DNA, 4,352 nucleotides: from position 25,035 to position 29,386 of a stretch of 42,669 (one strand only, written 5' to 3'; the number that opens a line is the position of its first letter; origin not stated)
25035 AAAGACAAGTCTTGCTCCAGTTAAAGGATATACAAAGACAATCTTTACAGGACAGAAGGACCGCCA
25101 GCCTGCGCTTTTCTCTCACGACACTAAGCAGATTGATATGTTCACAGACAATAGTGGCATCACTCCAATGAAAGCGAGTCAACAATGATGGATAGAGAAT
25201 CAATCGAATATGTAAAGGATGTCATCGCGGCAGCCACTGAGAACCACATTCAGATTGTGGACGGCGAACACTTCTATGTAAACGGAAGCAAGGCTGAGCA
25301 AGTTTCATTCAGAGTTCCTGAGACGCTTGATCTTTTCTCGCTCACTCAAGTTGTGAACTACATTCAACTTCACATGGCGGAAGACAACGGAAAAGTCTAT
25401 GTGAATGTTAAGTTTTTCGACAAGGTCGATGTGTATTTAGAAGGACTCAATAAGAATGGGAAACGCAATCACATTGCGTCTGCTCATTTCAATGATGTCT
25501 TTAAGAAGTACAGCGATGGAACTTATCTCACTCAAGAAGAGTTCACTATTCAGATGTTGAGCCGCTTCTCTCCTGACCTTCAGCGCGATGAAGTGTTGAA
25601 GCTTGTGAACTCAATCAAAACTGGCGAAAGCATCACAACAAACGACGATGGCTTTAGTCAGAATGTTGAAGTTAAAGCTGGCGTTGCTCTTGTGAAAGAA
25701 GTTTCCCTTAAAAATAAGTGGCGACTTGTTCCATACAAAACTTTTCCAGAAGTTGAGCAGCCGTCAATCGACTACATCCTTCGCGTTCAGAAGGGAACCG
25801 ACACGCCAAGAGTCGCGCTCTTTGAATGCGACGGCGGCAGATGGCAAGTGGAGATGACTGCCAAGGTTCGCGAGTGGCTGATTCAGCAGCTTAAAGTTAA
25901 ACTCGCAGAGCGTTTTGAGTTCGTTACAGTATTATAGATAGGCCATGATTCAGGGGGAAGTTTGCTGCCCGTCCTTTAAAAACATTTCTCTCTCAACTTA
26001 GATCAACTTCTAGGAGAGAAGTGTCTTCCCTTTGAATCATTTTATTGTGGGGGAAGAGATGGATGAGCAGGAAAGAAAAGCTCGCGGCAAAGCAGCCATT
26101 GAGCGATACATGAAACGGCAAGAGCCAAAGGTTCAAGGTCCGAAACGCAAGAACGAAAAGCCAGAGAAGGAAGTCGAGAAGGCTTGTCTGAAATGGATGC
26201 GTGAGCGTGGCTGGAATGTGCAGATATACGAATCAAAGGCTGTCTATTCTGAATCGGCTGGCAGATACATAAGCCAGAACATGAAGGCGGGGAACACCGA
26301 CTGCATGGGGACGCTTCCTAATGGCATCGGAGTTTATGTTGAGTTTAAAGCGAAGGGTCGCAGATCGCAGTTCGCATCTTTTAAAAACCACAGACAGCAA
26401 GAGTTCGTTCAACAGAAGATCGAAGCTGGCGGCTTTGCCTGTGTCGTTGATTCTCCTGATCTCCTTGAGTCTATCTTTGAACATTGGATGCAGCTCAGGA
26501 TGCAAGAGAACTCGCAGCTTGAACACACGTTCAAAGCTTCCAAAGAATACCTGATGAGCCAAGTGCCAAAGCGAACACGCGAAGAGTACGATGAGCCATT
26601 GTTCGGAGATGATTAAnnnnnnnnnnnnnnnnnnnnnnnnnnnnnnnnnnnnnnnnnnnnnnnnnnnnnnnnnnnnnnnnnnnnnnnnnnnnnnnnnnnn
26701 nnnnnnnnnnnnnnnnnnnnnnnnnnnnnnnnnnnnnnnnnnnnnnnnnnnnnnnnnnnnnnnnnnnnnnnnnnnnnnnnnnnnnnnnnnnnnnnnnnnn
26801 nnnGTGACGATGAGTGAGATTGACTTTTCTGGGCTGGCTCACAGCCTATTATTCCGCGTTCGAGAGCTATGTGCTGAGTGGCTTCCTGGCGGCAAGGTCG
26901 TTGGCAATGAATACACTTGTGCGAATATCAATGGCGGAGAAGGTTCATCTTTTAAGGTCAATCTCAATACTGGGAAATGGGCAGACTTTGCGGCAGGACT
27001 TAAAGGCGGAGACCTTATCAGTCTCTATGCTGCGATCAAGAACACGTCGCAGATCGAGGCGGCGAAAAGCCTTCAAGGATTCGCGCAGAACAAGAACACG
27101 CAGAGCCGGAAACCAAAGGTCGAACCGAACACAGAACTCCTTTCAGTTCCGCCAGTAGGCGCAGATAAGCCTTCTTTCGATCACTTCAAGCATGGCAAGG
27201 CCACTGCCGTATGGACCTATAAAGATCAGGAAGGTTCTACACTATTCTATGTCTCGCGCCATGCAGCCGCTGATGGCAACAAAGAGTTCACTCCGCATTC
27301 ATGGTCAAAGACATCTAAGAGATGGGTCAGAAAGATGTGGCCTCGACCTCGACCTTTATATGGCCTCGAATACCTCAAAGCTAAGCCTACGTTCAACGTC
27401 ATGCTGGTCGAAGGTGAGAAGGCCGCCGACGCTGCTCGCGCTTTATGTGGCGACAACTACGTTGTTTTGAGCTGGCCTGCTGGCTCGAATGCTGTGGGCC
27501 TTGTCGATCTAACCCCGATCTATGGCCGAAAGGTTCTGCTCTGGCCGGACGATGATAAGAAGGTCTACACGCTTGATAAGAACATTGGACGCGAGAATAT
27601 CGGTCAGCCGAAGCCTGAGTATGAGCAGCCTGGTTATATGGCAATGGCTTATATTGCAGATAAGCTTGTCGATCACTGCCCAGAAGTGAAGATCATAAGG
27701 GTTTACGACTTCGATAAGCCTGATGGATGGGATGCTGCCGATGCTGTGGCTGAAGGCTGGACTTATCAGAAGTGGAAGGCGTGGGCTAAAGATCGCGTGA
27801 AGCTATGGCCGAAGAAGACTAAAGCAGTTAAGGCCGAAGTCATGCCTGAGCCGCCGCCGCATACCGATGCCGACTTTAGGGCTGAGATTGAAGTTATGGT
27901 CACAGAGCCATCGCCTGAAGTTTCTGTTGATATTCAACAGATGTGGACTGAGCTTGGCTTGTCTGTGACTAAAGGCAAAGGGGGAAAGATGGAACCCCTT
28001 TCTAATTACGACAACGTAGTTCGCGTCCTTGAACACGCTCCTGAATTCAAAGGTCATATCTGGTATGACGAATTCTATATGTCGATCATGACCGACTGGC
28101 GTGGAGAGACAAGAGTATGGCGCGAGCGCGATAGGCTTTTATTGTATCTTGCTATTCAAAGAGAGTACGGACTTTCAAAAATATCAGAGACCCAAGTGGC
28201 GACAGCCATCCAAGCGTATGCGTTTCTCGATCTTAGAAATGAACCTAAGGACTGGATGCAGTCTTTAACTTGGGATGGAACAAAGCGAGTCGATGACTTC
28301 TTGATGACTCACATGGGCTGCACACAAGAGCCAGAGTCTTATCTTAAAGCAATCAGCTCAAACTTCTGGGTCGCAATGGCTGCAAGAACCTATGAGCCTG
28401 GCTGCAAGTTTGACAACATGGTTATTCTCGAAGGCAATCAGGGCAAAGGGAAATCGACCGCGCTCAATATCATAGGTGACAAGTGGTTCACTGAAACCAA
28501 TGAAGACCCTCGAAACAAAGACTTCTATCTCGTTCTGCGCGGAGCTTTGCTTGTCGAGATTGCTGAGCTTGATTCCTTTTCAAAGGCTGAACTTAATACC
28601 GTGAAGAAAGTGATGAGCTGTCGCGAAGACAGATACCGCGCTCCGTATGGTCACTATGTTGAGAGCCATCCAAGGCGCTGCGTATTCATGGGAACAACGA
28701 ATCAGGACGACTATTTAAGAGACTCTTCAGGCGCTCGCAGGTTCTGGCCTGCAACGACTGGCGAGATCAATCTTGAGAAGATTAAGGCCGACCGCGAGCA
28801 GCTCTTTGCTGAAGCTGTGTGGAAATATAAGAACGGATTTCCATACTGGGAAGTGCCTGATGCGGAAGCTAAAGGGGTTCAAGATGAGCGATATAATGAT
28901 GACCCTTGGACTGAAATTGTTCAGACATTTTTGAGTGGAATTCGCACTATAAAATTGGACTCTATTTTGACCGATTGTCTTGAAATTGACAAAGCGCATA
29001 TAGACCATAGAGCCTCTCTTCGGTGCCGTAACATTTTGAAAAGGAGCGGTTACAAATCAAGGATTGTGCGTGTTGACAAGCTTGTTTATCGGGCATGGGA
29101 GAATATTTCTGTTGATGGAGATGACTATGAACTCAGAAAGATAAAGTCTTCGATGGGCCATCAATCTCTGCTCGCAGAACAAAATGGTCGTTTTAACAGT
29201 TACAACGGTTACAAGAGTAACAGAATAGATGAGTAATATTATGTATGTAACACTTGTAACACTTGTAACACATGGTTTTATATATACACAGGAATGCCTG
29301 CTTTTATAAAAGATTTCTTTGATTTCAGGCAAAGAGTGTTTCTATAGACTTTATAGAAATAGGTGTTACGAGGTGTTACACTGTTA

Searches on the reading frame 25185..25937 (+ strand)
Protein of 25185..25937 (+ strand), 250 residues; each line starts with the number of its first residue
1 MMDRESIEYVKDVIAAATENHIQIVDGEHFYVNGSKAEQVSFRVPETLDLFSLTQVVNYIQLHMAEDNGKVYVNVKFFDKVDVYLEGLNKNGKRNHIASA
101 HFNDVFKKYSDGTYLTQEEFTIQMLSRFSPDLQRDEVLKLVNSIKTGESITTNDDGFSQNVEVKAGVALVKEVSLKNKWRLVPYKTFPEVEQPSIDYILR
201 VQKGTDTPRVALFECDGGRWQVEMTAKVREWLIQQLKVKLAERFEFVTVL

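Call 13: search_protein_families(library=phrogs, proteins=[window:25185-25937:+], max_evalue=0.001)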
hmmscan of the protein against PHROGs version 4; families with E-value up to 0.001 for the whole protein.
window:25185-25937:+ (250 aa): 2 families
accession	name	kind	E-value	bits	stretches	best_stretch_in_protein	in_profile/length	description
phrog_1029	-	unknown function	1.6e-46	159.6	1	2-239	3-231/241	-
phrog_16580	-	unknown function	1e-13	51.9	1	181-237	3-56/65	-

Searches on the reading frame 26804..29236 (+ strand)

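Call 12: search_protein_families(library=phrogs, proteins=[window:26804-29236:+], max_evalue=0.001)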
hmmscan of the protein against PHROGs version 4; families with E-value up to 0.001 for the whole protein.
window:26804-29236:+ (810 aa): 10 families
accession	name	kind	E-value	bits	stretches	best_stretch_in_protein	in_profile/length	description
phrog_256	-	DNA, RNA and nucleotide metabolism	5.6e-90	304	1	332-712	327-703/798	DNA helicase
phrog_1313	-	DNA, RNA and nucleotide metabolism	2e-82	278.9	1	383-766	139-553/568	DNA helicase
phrog_15962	-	DNA, RNA and nucleotide metabolism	2.3e-57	195.9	1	368-696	376-717/835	DNA primase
phrog_2249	-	DNA, RNA and nucleotide metabolism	4e-40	139.2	1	496-755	482-760/802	DNA primase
phrog_16593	-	DNA, RNA and nucleotide metabolism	7.1e-31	108.3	1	455-771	478-795/823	DNA primase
phrog_36873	-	DNA, RNA and nucleotide metabolism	6.5e-26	91.3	1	523-753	533-766/1082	DNA helicase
phrog_4762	-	unknown function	2.6e-22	79.6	1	139-319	34-222/822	-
phrog_4630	-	DNA, RNA and nucleotide metabolism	6.3e-16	59.1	1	418-652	124-365/581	DNA primase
phrog_239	-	DNA, RNA and nucleotide metabolism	8.9e-16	59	1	25-331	31-314/801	DNA primase/helicase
phrog_1829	-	DNA, RNA and nucleotide metabolism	2.5e-05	23.6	1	525-650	492-624/772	DNA primase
